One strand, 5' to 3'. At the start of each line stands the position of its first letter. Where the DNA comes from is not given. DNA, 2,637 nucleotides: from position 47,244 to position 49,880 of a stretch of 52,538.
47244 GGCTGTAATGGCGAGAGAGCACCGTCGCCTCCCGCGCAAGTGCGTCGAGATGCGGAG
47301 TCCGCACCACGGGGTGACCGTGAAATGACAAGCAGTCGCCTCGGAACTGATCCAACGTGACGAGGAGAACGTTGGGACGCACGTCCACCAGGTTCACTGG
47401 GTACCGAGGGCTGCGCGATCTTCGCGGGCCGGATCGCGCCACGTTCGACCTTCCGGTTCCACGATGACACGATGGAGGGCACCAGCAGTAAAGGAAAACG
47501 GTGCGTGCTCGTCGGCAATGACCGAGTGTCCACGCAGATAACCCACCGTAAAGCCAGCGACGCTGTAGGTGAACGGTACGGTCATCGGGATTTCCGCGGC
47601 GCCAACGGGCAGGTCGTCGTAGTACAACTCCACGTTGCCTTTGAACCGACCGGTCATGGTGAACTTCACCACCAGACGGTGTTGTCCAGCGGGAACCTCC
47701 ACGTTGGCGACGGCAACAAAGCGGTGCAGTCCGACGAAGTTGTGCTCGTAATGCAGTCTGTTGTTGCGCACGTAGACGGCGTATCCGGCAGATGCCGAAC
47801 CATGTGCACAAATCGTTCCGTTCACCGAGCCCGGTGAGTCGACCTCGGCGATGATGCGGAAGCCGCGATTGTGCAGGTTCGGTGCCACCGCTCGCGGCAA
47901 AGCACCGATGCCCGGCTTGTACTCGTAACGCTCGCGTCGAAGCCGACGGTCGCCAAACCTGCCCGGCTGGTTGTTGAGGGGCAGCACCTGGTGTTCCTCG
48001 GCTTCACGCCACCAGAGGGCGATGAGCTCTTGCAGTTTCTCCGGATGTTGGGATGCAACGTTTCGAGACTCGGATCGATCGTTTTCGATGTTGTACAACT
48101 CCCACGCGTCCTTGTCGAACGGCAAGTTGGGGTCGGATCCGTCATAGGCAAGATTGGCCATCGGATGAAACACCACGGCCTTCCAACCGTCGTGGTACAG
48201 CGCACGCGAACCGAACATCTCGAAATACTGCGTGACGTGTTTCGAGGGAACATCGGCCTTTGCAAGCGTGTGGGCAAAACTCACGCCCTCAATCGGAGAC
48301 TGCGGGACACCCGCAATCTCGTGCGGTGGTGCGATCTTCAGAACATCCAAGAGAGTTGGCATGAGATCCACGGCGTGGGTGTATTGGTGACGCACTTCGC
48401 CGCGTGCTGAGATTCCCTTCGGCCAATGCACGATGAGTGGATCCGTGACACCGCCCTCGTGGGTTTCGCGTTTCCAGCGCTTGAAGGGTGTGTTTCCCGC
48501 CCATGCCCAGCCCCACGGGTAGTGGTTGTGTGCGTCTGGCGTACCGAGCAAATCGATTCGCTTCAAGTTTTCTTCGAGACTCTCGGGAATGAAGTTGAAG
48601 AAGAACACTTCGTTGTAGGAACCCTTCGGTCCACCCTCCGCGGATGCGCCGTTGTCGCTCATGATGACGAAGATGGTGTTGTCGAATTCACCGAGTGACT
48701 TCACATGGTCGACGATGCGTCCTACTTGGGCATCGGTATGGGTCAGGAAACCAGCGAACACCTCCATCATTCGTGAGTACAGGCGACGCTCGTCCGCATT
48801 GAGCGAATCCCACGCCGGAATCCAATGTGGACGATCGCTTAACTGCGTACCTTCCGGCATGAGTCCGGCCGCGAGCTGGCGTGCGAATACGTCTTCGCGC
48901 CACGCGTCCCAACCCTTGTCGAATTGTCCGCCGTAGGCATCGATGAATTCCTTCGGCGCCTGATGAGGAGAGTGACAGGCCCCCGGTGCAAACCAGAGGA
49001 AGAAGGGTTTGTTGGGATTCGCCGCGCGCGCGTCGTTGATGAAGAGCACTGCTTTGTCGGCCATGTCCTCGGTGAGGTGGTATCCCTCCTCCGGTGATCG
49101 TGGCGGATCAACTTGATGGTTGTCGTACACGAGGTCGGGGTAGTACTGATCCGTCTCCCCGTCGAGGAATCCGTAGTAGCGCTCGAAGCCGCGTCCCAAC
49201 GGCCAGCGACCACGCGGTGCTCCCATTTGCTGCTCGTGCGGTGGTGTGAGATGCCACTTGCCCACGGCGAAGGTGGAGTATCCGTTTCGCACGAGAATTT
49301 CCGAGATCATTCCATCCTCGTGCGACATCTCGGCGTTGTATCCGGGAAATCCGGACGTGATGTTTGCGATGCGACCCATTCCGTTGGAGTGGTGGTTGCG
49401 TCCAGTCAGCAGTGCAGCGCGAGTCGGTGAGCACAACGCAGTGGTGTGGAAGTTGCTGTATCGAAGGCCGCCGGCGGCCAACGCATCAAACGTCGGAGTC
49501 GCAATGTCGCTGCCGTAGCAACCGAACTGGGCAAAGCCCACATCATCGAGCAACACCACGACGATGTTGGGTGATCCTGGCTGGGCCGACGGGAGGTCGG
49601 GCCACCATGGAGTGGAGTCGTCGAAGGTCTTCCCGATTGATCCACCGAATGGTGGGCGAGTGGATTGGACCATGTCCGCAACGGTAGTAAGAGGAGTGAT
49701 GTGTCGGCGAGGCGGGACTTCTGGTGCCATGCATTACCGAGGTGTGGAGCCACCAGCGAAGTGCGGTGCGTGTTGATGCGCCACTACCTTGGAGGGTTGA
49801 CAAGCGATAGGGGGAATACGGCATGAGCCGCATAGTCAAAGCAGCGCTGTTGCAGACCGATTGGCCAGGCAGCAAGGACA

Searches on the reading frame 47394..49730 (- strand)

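Call 95: search_protein_families(library=pfam, proteins=[window:47394-49730:-], max_evalue=0.00001)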
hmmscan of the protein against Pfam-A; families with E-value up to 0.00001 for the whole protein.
window:47394-49730:- (778 aa): 2 families
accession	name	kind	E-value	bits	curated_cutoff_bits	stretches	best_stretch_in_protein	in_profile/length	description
PF00884.28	Sulfatase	-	3.4e-65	220.7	25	1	54-465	1-300/301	Sulfatase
PF16347.10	SGSH_C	-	6.8e-09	36.5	29.3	1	420-480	8-67/154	N-sulphoglucosamine sulphohydrolase, C-terminal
